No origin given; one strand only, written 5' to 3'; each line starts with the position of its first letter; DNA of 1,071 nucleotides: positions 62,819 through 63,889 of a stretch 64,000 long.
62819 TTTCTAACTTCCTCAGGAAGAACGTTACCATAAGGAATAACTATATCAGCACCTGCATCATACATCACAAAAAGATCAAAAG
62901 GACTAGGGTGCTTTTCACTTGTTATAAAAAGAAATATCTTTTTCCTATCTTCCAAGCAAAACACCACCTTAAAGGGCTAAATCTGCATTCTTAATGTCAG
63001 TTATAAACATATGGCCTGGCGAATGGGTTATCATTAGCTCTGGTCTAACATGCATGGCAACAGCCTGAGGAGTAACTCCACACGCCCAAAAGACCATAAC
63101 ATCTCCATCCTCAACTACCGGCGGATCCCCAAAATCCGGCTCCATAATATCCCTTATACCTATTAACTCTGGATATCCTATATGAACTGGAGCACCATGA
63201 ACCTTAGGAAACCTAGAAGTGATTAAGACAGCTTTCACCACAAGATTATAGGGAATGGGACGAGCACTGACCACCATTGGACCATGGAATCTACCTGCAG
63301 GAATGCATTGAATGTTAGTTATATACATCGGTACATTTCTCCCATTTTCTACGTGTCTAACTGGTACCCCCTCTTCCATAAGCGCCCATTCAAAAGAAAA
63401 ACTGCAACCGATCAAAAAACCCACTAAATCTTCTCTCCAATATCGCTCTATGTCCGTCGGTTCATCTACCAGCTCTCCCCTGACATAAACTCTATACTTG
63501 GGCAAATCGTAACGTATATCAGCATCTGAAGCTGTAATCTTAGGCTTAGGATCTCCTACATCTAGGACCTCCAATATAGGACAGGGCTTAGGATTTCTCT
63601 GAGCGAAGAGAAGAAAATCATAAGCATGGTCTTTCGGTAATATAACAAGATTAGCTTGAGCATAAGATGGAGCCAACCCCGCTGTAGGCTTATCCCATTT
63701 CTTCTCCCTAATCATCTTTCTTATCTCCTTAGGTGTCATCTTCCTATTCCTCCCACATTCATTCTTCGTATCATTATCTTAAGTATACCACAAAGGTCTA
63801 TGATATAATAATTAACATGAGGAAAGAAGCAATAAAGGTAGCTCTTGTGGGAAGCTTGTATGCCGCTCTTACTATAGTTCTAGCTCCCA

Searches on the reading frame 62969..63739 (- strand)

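Call 81: search_protein_families(library=pfam, proteins=[window:62969-63739:-], max_evalue=0.00001)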
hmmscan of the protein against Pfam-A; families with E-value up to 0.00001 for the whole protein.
window:62969-63739:- (256 aa): 1 family
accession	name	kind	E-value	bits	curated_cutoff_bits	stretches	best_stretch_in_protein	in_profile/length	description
PF07286.17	D-Glu_cyclase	-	2.3e-66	222.5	25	1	106-248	1-143/143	D-glutamate cyclase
